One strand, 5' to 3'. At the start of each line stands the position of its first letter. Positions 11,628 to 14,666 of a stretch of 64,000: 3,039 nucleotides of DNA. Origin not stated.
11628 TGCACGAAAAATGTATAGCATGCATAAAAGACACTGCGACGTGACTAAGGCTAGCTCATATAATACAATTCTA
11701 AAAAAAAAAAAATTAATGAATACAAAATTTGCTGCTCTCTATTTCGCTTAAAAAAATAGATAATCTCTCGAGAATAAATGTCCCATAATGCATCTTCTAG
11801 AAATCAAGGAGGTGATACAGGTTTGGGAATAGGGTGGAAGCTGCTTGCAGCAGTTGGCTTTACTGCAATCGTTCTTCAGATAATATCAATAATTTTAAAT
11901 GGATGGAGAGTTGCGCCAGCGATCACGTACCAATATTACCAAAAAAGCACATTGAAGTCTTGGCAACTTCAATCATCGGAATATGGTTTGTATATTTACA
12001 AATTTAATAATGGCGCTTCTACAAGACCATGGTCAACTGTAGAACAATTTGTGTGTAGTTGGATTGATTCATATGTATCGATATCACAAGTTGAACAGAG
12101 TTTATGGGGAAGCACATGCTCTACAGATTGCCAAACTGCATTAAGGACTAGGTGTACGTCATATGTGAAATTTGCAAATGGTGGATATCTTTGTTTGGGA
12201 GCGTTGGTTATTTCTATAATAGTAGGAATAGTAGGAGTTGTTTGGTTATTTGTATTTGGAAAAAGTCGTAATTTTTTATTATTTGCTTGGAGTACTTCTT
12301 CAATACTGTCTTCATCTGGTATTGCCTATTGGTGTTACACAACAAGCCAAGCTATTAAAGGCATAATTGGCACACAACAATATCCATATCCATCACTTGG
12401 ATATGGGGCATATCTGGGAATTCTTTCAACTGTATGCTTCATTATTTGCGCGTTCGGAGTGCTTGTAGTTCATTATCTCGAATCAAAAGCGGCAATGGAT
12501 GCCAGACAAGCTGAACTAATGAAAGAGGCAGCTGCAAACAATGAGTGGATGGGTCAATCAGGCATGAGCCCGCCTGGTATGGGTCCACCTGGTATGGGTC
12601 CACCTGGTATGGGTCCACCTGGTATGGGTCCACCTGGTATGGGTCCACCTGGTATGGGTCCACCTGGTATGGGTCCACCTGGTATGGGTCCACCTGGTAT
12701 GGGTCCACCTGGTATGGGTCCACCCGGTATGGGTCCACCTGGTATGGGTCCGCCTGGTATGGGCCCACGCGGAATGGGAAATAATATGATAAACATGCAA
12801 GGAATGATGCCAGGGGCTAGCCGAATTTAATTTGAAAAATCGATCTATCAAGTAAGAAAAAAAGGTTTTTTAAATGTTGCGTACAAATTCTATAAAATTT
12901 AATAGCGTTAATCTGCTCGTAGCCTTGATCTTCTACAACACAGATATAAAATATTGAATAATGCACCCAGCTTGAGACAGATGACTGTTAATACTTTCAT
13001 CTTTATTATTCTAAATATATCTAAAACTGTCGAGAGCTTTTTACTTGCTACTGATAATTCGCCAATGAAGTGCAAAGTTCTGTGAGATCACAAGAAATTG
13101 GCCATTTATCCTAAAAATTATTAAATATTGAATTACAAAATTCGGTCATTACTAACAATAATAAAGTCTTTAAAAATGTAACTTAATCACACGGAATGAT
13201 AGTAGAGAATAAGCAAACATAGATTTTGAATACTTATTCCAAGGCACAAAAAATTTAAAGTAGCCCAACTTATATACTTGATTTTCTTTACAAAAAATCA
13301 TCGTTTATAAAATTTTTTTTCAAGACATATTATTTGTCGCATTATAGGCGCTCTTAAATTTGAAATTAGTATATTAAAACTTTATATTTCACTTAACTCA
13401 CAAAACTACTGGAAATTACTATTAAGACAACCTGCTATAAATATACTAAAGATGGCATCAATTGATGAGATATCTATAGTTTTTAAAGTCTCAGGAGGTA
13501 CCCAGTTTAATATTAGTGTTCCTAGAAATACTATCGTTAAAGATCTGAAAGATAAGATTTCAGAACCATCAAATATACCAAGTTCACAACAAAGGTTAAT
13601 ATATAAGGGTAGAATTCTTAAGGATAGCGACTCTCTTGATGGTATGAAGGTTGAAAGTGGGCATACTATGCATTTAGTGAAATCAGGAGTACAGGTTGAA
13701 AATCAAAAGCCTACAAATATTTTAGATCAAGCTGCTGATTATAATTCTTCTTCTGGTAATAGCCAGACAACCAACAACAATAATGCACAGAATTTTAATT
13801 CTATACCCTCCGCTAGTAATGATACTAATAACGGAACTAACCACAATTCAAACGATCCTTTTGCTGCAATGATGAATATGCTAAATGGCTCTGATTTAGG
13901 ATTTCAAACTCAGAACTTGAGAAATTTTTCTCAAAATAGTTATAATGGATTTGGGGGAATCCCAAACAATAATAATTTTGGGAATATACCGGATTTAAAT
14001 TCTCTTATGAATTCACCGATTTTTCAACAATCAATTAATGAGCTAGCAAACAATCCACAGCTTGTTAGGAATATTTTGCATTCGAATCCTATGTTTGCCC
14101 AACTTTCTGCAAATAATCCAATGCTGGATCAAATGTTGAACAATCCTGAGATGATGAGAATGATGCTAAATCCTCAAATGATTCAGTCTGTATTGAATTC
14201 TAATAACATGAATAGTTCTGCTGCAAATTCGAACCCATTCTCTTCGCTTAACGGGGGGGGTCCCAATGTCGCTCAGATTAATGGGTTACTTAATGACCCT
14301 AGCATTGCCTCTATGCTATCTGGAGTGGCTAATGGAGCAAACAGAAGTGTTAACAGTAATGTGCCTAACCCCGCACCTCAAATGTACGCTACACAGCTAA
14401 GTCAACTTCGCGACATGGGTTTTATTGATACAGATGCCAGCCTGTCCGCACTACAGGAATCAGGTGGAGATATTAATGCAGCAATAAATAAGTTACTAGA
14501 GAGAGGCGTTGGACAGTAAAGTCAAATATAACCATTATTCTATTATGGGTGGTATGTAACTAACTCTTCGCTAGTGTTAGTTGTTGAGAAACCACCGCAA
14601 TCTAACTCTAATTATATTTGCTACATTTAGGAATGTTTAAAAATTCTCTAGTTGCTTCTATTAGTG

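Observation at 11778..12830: Claudin-like four-TM protein with a recently expanded 15-bp (PPGMG)n C-terminal repeat; candidate CLAMP ortholog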

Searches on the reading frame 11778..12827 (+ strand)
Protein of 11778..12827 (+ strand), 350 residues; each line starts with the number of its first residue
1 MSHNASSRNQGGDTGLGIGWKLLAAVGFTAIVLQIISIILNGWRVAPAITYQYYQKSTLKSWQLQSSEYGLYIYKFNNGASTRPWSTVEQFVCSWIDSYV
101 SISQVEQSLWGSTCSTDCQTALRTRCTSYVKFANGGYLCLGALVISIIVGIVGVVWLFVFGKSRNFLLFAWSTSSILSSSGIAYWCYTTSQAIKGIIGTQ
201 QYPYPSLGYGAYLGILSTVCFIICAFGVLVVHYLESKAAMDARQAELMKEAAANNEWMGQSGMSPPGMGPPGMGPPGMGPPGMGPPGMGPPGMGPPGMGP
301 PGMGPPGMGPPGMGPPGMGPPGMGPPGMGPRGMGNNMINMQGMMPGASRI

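Call 4: search_protein_families(library=pfam, proteins=[window:11778-12827:+], max_evalue=10)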
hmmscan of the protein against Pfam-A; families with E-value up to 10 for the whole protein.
window:11778-12827:+ (350 aa): 4 families
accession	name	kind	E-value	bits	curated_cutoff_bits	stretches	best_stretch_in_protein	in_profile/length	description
PF13273.12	DUF4064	-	0.026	15.2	32.1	1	213-251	8-42/102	Protein of unknown function (DUF4064)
PF02095.21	Extensin_1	-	0.12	12.7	105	1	265-326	4-130/171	Extensin-like protein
PF14018.11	DUF4234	-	0.16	12.6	25.3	1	134-162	40-66/70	Domain of unknown function (DUF4234)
PF25630.1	Phycodna_minor_capsid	-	0.42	11.4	27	1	143-216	8-79/96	Phycodnaviridae minor capsid protein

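Call 5: find_homologous_proteins(query=window:11778-12827:+, max_evalue=0.01)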
Query window:11778-12827:+ (350 aa): 3 proteins with E <= 0.01 among 1561 candidates.
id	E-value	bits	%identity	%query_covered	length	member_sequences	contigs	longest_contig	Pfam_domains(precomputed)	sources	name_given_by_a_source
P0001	1.4e-235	799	100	100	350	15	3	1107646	-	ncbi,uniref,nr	ncbi:multitransmembrane protein with signal peptide and GMGPP repeat at C-terminus [Cryptosporidium 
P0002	1.3e-180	618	82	96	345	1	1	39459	-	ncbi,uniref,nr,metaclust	ncbi:hypothetical protein [Cryptosporidium hominis TU502]|uniref:hypothetical protein n=1 Tax=Crypto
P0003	2.0e-151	522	79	74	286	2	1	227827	-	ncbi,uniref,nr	ncbi:multitransmembrane protein with signal peptide and GMGPP repeat at C-terminus [Cryptosporidium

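Call 8: list_cluster_members(proteins=[P0001, P0002, P0003])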
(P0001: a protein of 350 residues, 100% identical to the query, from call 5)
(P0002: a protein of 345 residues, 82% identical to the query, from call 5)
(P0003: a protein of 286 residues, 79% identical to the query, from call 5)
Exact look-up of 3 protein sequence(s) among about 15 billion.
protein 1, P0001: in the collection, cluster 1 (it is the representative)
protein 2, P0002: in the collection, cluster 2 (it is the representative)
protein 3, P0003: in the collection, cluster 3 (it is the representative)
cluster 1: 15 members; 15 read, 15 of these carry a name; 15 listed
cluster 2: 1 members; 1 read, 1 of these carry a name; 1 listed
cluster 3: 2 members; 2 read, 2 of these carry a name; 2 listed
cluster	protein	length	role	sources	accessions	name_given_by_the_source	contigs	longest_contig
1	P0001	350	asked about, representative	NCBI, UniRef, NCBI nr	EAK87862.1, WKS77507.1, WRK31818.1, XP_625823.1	multitransmembrane protein with signal peptide and GMGPP repeat at C-terminus ... | Multitransmembrane protein with signal peptide and GMGPP repeat at C-terminus n=1 ...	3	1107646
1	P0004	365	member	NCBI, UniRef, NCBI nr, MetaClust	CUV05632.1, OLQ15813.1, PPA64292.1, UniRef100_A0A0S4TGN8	unnamed protein product [Cryptosporidium hominis] | Uncharacterized protein n=1 Tax=Cryptosporidium hominis TaxID=237895 ... | putative integral membrane protein [Cryptosporidium hominis]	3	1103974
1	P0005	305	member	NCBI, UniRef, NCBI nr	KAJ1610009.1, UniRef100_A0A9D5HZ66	multitransmembrane protein with signal peptide and GMGPP repeat [Cryptosporidium canis] | Multitransmembrane protein with signal peptide and GMGPP repeat n=1 Tax=Cryptosporidium ...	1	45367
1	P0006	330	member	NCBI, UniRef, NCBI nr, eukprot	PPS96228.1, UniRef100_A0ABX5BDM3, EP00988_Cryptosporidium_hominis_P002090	Uncharacterized protein GY17_00001700 [Cryptosporidium hominis] | Uncharacterized protein n=1 Tax=Cryptosporidium hominis TaxID=237895 ... | PPS96228.1 Uncharacterized protein GY17_00001700 [Cryptosporidium hominis]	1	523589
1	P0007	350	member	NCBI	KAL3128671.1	multitransmembrane protein with signal peptide [Cryptosporidium hominis]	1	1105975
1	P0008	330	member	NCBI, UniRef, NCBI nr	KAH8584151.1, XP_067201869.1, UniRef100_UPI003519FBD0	multitransmembrane with signal peptide and GMGPP repeat at C-terminus [Cryptosporidium ... | multitransmembrane with signal peptide and GMGPP repeat at C-terminus n=1 ...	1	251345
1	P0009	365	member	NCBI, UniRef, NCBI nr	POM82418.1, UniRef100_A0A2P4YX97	hypothetical protein CmeUKMEL1_02295 [Cryptosporidium meleagridis] | Uncharacterized protein n=1 Tax=Cryptosporidium meleagridis TaxID=93969 ...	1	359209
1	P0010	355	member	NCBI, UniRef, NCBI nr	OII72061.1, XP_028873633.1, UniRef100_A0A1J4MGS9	uncharacterized protein cubi_01394 [Cryptosporidium ubiquitum] | Uncharacterized protein n=1 Tax=Cryptosporidium ubiquitum TaxID=857276 ...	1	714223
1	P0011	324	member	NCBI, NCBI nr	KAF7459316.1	putative multitransmembrane with signal peptide and GMGPP repeat [Cryptosporidium felis]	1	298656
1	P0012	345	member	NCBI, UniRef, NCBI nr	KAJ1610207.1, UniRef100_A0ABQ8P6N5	multitransmembrane protein with signal peptide and GMGPP repeat [Cryptosporidium canis] | Multitransmembrane protein with signal peptide and GMGPP repeat n=1 Tax=Cryptosporidium ...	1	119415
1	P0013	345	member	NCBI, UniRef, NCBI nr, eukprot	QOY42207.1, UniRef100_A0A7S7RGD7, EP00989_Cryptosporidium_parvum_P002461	putative transmembrane Protein [Cryptosporidium parvum] | Uncharacterized protein n=1 Tax=Cryptosporidium parvum TaxID=5807 RepID=A0A7S7RGD7_CRYPV | QOY42207.1 hypothetical protein CPATCC_001827 [Cryptosporidium parvum]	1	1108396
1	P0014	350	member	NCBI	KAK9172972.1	putative transmembrane Protein [Cryptosporidium meleagridis]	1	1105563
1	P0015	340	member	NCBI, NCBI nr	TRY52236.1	putative transmembrane Protein [Cryptosporidium tyzzeri]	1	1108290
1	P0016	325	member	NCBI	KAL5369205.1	multitransmembrane protein with signal peptide and GMGPP repeat [Cryptosporidium parvum]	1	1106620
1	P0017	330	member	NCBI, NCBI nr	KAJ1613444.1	multitransmembrane protein with signal peptide and GMGPP repeat [Cryptosporidium canis]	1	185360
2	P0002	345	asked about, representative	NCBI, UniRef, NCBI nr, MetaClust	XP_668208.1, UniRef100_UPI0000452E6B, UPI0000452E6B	hypothetical protein [Cryptosporidium hominis TU502] | hypothetical protein n=1 Tax=Cryptosporidium hominis (strain TU502) TaxID=353151 ... | status=active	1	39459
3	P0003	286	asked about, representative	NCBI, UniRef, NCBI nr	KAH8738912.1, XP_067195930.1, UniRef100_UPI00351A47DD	multitransmembrane protein with signal peptide and GMGPP repeat at C-terminus ... | multitransmembrane protein with signal peptide and GMGPP repeat at C-terminus n=1 ...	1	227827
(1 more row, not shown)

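Call 28: predict_structure(alignment_id=A1)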
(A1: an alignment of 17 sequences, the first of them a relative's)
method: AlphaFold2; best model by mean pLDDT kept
length: 350 residues; sequences in the alignment: 17
mean_pLDDT: 38.9   pTM: 0.21
mean pLDDT of the five models: 38.9, 37.2, 36.6, 36.1, 35.3
residues with pLDDT >= 90: 0; 70-90: 0; 50-70: 63; < 50: 287
segments of 3 or more residues with pLDDT < 50: 1-17, 19-21, 36-144, 156-158, 164-214, 250-350
pLDDT, mean of each block of 10 residues (from residue 1): 29 39 52 49 31 26 25 27 36 40 43 42 38 34 51 52 47 39 39 38 35 49 54 54 52 42 32 35 36 36 35 35 36 29 28
secondary structure, 60 per line:
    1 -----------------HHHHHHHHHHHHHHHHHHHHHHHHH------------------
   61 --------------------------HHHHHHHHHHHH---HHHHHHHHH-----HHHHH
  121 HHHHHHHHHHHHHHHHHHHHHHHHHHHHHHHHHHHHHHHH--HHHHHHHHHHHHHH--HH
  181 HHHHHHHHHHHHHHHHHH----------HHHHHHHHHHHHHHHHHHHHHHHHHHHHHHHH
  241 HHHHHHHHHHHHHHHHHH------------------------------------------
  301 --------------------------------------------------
elements in order: H18-42 H87-98 H102-110 H116-160 H163-176 H179-198 H209-258

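Call 57: find_encoding_contigs(protein=P0002, flank=2500, max_places=3)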
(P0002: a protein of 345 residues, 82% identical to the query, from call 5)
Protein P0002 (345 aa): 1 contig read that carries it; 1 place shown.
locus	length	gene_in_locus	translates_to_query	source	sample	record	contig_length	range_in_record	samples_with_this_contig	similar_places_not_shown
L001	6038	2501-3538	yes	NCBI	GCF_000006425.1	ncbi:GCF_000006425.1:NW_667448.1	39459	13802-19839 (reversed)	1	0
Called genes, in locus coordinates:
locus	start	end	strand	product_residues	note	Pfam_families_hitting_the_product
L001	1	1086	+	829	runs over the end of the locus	PF24782:WD40_MABP1-WDR62_2nd, PF24807:WD40_CDC20-Fz, PF25172:Beta-prop_WDR3_2nd, PF25174:Beta-prop_THOC3, PF23381:Beta-prop_IFT122_1st, PF24805:EIF3I, PF24814:WD40_Prp19, PF24817:WD40_WDHD1_1st, +23 more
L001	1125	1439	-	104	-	-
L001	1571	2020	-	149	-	-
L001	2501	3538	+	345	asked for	-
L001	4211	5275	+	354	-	PF00240:ubiquitin, PF11976:Rad60-SLD, PF23195:UBQLN1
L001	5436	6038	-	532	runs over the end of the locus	PF01336:tRNA_anti-codon (weak), PF00152:tRNA-synt_2, PF01409:tRNA-synt_2d (faint)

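Call 58: find_encoding_contigs(protein=P0003, flank=2500, max_places=3)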
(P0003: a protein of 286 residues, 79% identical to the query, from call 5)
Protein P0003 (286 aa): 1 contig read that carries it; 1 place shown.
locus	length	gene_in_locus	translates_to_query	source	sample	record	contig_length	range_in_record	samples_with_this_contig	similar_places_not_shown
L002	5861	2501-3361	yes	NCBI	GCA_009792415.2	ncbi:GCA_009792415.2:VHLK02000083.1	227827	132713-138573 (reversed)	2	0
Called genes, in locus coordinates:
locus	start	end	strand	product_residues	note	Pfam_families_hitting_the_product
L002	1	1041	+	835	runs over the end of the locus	PF24807:WD40_CDC20-Fz, PF25172:Beta-prop_WDR3_2nd, PF25175:Beta-prop_WDR5, PF25391:WD40_Gbeta, PF13570:Beta-prop_ACSF4, PF23381:Beta-prop_IFT122_1st, PF24807:WD40_CDC20-Fz, PF24814:WD40_Prp19, +20 more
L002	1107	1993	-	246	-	-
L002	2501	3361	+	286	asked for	-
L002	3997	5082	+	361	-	PF00240:ubiquitin, PF11976:Rad60-SLD (weak), PF23195:UBQLN1, PF00627:UBA (weak)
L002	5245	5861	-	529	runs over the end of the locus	PF01336:tRNA_anti-codon, PF00152:tRNA-synt_2, PF01409:tRNA-synt_2d (faint)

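Call 59: find_encoding_contigs(protein=P0001, flank=2500, max_places=5)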
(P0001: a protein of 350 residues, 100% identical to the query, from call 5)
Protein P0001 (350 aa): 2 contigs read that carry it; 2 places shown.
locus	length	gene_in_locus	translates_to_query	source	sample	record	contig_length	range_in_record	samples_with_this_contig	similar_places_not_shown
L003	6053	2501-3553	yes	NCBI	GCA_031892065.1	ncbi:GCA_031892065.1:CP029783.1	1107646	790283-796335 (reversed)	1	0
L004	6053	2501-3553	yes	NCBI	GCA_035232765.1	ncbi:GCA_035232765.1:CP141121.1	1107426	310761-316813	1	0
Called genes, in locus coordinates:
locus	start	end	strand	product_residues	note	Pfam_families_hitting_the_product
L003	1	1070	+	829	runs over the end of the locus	PF24807:WD40_CDC20-Fz, PF25172:Beta-prop_WDR3_2nd, PF25174:Beta-prop_THOC3, PF25391:WD40_Gbeta, PF23381:Beta-prop_IFT122_1st, PF24805:EIF3I, PF24814:WD40_Prp19, PF25173:Beta-prop_WDR3_1st, +22 more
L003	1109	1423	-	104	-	-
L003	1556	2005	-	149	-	-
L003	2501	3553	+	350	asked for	-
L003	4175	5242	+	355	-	PF00240:ubiquitin, PF11976:Rad60-SLD, PF23195:UBQLN1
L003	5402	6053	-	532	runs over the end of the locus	PF01336:tRNA_anti-codon (weak), PF00152:tRNA-synt_2, PF01409:tRNA-synt_2d (faint)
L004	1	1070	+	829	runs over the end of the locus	PF24807:WD40_CDC20-Fz, PF25172:Beta-prop_WDR3_2nd, PF25174:Beta-prop_THOC3, PF25391:WD40_Gbeta, PF23381:Beta-prop_IFT122_1st, PF24805:EIF3I, PF24814:WD40_Prp19, PF25173:Beta-prop_WDR3_1st, +22 more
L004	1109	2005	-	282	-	-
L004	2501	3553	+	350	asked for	-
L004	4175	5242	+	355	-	PF00240:ubiquitin, PF11976:Rad60-SLD, PF23195:UBQLN1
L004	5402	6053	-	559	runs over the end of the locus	PF01336:tRNA_anti-codon (weak), PF00152:tRNA-synt_2, PF01409:tRNA-synt_2d (faint)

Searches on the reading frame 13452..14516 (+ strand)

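Call 4: search_protein_families(library=pfam, proteins=[window:13452-14516:+], max_evalue=10)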
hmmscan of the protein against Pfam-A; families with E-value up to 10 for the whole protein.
window:13452-14516:+ (355 aa): 16 families
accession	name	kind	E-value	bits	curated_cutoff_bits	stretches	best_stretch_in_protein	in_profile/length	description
PF00240.29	ubiquitin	-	1.2e-16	60.7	25.4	1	9-77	1-69/72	Ubiquitin family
PF11976.14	Rad60-SLD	-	1.8e-08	34.5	23.8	1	7-76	1-71/72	Ubiquitin-2 like Rad60 SUMO-like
PF23195.1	UBQLN1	-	7.7e-06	26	27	1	185-246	5-66/70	Ubiquilin-1-like domain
PF00627.37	UBA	-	0.00019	21.7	22.4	1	312-348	2-37/37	UBA/TS-N domain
PF13881.12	Rad60-SLD_2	-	0.00023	21.7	23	1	5-87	1-97/111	Ubiquitin-2 like Rad60 SUMO-like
PF10302.15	Dsc3_N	-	0.0003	21.7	25.4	1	18-81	15-72/102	DSC E3 ubiquitin ligase complex subunit 3, ubiquitin-like domain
PF23862.1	CdsD_C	-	0.0011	19.4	27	1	39-69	8-38/56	CdsD C-terminal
PF02845.22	CUE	-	0.0017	18.4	21.1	1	333-351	23-41/42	CUE domain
PF18396.7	TBK1_ULD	-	0.015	15.5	31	1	10-56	6-52/88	TANK binding kinase 1 ubiquitin-like domain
PF17830.6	STI1-HOP_DP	-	0.021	15.2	29.1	1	180-215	12-46/55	STI1/HOP, DP domain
PF22562.2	UBA_7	-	0.026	14.9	27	1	314-350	3-39/48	UBA-like domain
PF16678.12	UBA_HOIP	-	0.064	13.6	22.4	1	316-348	104-136/152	HOIP UBA domain pair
PF21403.4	OTU1_UBXL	-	0.17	12.9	22.7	1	14-45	8-38/49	OTU1, UBXL domain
PF21411.2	Rap1_C_Sp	-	0.24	11.5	27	1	331-349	21-39/40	S. pombe DNA-binding protein Rap1, C-terminal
PF17898.6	GerD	-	0.36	11.3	29.5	1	183-209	51-77/114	Spore germination GerD central core domain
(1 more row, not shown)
